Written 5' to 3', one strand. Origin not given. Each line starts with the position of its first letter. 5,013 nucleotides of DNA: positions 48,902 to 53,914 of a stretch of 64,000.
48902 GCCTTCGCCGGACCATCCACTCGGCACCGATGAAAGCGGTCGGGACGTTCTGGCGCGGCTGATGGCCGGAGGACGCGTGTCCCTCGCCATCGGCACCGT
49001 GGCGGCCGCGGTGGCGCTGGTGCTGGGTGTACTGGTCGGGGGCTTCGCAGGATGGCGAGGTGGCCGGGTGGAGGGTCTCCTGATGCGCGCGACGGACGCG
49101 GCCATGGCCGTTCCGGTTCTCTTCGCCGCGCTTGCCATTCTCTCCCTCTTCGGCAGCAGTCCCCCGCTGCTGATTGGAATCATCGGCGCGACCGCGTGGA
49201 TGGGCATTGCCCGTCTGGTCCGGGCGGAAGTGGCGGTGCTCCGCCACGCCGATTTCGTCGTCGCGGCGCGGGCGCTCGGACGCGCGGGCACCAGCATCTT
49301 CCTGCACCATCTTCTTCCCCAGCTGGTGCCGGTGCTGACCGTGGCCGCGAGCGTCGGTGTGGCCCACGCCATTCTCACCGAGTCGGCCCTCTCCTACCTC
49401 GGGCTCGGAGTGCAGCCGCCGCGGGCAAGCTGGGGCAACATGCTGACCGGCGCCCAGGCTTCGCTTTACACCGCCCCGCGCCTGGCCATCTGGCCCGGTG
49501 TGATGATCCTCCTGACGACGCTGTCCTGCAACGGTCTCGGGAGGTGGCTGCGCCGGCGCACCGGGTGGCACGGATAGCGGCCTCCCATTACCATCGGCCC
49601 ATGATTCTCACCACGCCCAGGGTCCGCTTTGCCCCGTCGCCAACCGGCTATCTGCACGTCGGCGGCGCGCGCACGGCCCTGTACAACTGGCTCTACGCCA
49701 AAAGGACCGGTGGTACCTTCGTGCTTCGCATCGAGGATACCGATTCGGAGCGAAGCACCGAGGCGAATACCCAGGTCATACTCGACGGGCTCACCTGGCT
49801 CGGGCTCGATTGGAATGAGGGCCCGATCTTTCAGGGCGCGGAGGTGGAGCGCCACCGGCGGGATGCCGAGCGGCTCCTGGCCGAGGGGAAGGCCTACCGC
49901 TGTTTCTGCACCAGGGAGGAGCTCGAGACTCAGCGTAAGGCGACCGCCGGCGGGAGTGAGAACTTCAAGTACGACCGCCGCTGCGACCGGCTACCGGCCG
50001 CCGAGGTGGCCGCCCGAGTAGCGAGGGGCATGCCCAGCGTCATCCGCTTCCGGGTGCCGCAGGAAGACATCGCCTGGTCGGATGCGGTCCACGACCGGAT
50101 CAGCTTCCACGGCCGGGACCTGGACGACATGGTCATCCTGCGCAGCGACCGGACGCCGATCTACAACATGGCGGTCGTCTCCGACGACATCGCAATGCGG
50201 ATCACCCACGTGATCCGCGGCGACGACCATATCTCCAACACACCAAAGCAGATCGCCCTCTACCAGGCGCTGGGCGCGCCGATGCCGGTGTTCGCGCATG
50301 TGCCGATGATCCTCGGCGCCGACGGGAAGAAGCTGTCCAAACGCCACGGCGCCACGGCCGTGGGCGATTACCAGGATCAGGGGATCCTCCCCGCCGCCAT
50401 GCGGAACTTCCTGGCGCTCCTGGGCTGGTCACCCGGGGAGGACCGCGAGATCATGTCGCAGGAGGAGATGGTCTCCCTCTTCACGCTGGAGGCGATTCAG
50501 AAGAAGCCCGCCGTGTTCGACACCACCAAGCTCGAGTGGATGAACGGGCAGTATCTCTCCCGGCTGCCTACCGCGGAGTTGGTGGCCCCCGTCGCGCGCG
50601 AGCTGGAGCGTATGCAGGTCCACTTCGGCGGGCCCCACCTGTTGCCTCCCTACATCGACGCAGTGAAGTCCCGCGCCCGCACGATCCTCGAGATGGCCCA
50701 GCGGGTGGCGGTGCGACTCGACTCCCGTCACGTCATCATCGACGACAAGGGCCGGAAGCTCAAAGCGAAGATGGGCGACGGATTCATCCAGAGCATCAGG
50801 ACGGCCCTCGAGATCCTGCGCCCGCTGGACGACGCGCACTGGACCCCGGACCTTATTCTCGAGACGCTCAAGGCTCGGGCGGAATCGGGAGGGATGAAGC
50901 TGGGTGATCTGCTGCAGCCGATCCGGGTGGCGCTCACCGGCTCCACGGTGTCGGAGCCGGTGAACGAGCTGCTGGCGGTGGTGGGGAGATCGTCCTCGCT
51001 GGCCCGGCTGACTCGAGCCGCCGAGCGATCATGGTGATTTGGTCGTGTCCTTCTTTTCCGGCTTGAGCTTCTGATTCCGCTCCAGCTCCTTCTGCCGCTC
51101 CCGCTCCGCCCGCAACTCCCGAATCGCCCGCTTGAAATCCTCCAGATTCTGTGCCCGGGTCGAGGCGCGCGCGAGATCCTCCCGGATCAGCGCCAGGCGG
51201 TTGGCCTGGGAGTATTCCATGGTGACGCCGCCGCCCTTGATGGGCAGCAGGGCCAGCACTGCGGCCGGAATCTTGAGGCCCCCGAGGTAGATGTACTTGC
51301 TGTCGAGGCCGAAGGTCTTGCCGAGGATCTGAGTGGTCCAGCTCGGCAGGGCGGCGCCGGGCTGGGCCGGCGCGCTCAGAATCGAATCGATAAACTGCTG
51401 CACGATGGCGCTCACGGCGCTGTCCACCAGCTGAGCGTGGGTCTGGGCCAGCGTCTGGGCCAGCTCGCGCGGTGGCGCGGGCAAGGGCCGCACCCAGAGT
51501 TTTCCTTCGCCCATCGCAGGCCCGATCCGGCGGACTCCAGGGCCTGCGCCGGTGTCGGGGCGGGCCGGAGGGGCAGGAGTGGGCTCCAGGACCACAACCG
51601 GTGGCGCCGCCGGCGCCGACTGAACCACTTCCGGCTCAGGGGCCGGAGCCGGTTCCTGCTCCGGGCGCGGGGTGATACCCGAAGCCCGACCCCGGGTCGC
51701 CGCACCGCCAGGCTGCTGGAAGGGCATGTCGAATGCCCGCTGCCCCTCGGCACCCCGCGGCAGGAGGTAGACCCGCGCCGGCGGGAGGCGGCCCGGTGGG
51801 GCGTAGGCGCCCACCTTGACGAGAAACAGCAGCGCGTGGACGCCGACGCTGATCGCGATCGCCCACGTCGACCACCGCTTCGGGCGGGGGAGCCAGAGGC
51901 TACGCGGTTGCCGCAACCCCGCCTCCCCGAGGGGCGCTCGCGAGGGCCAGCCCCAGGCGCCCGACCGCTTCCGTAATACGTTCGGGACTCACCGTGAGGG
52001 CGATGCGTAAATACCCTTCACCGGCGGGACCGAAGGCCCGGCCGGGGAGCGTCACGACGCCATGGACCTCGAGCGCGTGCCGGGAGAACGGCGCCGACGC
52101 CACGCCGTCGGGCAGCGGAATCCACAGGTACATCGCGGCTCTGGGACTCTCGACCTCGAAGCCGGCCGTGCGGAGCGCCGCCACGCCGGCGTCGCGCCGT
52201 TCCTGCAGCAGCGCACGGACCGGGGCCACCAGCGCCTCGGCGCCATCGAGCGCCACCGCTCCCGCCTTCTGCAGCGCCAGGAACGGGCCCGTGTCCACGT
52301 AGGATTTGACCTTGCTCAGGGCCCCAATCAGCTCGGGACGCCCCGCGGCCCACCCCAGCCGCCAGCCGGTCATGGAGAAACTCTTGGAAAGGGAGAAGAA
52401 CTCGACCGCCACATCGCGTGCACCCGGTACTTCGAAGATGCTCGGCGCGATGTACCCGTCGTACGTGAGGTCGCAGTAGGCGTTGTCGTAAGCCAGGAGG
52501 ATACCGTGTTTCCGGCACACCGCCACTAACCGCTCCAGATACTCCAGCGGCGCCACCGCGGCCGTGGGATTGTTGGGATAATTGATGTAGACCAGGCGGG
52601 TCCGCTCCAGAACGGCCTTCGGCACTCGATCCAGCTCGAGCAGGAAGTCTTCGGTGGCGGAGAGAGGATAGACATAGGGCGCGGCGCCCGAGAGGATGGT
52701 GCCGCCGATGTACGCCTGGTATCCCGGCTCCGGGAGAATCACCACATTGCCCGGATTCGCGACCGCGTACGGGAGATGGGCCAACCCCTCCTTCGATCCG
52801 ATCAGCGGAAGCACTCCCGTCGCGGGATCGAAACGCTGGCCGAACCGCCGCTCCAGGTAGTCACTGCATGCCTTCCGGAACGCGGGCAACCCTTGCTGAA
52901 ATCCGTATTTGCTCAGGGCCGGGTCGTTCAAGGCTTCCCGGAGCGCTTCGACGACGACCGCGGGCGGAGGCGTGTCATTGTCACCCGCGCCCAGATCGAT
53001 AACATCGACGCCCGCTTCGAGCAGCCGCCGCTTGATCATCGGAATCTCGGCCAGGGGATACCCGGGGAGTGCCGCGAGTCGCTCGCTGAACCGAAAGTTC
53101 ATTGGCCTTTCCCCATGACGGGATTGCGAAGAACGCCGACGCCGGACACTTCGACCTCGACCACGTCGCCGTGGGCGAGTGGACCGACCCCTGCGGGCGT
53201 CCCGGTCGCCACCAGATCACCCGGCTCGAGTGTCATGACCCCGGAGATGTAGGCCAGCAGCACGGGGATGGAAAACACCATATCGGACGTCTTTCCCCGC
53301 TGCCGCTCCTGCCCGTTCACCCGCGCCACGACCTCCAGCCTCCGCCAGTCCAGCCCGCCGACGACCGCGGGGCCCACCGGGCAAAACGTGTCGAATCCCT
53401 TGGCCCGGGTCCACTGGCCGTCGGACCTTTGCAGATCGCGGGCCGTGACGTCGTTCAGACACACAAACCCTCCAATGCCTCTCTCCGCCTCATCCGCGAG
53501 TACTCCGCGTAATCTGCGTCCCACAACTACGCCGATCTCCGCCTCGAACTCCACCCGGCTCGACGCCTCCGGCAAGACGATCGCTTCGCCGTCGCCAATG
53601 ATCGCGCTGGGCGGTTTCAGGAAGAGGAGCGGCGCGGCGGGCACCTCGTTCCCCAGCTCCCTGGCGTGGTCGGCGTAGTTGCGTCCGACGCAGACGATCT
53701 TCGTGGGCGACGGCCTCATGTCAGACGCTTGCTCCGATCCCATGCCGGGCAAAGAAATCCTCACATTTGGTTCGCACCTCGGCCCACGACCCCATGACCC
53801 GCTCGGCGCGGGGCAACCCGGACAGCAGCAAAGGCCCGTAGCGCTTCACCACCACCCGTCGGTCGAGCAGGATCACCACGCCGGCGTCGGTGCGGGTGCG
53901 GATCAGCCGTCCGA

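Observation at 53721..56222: DinG/XPD Fe-S helicase carrying an N-terminal JAB/MPN metalloprotease-type domain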

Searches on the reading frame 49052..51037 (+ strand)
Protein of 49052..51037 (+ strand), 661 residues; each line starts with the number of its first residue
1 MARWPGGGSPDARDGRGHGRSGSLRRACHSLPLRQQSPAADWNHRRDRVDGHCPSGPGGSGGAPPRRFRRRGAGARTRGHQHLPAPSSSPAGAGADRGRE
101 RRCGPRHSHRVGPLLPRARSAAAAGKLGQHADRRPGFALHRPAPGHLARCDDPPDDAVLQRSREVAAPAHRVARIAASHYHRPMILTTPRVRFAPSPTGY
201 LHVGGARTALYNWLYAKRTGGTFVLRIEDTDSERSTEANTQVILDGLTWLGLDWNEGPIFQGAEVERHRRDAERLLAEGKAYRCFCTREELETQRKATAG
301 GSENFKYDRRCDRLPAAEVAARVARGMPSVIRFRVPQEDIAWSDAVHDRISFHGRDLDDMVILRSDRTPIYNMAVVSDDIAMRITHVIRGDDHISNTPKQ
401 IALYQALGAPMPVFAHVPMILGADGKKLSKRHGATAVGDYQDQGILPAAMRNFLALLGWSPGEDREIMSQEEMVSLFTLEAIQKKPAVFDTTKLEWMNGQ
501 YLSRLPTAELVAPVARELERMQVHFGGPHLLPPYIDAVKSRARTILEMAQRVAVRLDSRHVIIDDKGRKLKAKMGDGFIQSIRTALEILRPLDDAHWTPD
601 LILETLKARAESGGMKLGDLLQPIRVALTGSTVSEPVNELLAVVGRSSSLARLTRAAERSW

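Call 22: search_protein_families(library=pfam, proteins=[window:49052-51037:+], max_evalue=0.001)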
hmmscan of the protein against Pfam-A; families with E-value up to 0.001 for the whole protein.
window:49052-51037:+ (661 aa): 2 families
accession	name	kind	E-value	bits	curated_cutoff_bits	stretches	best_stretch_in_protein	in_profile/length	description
PF00749.27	tRNA-synt_1c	-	2.2e-100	336.1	23.4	1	190-496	3-314/314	tRNA synthetases class I (E and Q), catalytic domain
PF19269.4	Anticodon_2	-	1.2e-19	71.6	23.6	1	521-656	19-140/141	Anticodon binding domain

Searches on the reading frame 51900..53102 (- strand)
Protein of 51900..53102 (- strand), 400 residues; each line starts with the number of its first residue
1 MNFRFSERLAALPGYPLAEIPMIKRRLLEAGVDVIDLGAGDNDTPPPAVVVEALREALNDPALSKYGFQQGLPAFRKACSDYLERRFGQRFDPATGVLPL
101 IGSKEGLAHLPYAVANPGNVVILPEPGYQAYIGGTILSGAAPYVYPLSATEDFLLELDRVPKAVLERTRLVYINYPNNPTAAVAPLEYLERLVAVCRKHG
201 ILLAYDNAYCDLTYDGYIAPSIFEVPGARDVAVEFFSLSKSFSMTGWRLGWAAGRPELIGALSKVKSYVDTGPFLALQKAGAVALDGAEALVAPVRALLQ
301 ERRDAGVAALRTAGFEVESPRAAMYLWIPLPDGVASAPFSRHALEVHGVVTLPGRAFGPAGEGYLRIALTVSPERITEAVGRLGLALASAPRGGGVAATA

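Call 22: search_protein_families(library=pfam, proteins=[window:51900-53102:-], max_evalue=0.001)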
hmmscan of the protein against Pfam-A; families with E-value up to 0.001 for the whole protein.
window:51900-53102:- (400 aa): 2 families
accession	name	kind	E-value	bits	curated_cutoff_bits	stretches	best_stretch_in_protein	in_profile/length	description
PF00155.27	Aminotran_1_2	-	4.3e-60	204.2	19.7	1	33-383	2-361/361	Aminotransferase class I and II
PF01053.26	Cys_Met_Meta_PP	-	0.00094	18.3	27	0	157-210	127-177/381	Cys/Met metabolism PLP-dependent enzyme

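Call 57: search_protein_families(library=ncbifam, proteins=[window:51900-53102:-], max_evalue=0.001)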
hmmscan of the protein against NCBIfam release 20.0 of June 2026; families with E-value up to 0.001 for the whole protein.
window:51900-53102:- (400 aa): 72 families (the best 25 are shown)
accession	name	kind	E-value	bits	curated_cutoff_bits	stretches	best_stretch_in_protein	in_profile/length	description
NF006756.0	PRK09276.1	subfamily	2.6e-136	454.6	507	1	3-383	2-382/387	LL-diaminopimelate aminotransferase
TIGR03540.1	DapC_direct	equivalog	1.1e-133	445.9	593.25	1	5-383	2-380/383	LL-diaminopimelate aminotransferase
NF004611.0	PRK05942.1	equivalog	2.1e-107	359.5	628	1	6-383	9-386/394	aspartate aminotransferase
NF005613.0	PRK07366.1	equivalog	9.4e-106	354.1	486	1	4-384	2-385/391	LL-diaminopimelate aminotransferase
NF006604.0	PRK09148.1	equivalog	6.6e-104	348.1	648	1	8-380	7-382/406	LL-diaminopimelate aminotransferase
NF005815.0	PRK07681.1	equivalog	5.3e-103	345.1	545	1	2-383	2-382/399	LL-diaminopimelate aminotransferase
NF005977.0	PRK08068.1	subfamily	9.9e-99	331.2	494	1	1-384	1-384/391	transaminase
NF006033.0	PRK08175.1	equivalog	4.3e-95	319.1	647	1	7-381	11-388/407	alanine transaminase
NF006387.0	PRK08636.1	equivalog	3.4e-87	293.1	675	1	7-380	8-391/403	LL-diaminopimelate aminotransferase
TIGR03537.1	DapC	equivalog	1.1e-77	261.4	453.6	1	34-381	2-345/350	succinyldiaminopimelate transaminase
NF041364.1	GntC_guanitoxin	equivalog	2.4e-74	250.4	415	1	35-383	1-353/356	guanitoxin biosynthesis PLP-dependent (S)-gamma-hydroxy-L-arginine cyclodehydratase GntC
NF004937.0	PRK06290.1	equivalog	8.4e-73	245.4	585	1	31-343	43-360/410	LL-diaminopimelate aminotransferase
NF004770.0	PRK06108.1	subfamily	8.1e-64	215.9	422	1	33-387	37-392/396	pyridoxal phosphate-dependent aminotransferase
TIGR03538.1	DapC_gpp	equivalog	8.9e-57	192.7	474.6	1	7-383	3-391/395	succinyldiaminopimelate transaminase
NF005855.0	PRK07777.1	equivalog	1e-55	189.7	553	1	31-384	27-385/391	pyridoxal phosphate-dependent aminotransferase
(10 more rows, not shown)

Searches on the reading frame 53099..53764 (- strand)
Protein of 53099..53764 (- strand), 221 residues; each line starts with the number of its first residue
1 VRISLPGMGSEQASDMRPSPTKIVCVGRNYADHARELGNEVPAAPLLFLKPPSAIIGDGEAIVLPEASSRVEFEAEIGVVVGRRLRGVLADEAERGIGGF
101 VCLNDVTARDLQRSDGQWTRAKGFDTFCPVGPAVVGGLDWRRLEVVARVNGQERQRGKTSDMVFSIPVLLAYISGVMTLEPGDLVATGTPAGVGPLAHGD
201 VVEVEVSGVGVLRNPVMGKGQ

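Call 22: search_protein_families(library=pfam, proteins=[window:53099-53764:-], max_evalue=0.001)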
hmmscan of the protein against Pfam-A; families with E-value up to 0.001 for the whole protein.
window:53099-53764:- (221 aa): 1 family
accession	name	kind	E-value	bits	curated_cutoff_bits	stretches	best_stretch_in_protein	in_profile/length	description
PF01557.24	FAA_hydrolase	-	8.2e-69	232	23.9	1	22-216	1-213/214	Fumarylacetoacetate (FAA) hydrolase C-terminal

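Call 57: search_protein_families(library=ncbifam, proteins=[window:53099-53764:-], max_evalue=0.001)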
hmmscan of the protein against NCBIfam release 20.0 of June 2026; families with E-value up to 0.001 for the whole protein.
window:53099-53764:- (221 aa): 7 families
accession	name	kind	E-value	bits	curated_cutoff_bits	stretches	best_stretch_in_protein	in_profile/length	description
TIGR02303.1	HpaG-C-term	equivalog_domain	1.5e-51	175.3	276.4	1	19-218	41-244/245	4-hydroxyphenylacetate degradation bifunctional isomerase/decarboxylase, C-terminal subunit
NF053535.1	DhyDRhmHlse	equivalog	5.6e-48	163.7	500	1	21-212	71-274/284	2,4-didehydro-3-deoxy-L-rhamnonate hydrolase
NF007967.0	PRK10691.1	equivalog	6.5e-44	149.9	201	1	21-208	17-211/219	fumarylacetoacetate hydrolase family protein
NF011750.0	PRK15203.1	equivalog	4.5e-41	141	811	1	17-217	218-423/429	4-hydroxyphenylacetate degradation bifunctional isomerase/decarboxylase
NF009399.0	PRK12764.1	equivalog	4.2e-39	134.9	444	1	12-209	13-212/501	fumarylacetoacetate hydrolase family protein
TIGR02305.1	HpaG-N-term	equivalog_domain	2.1e-29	102.5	228.65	1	41-216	29-205/205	4-hydroxyphenylacetate degradation bifunctional isomerase/decarboxylase, N-terminal subunit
TIGR01266.1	fum_ac_acetase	equivalog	3.9e-06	26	375.3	0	67-114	193-243/420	fumarylacetoacetase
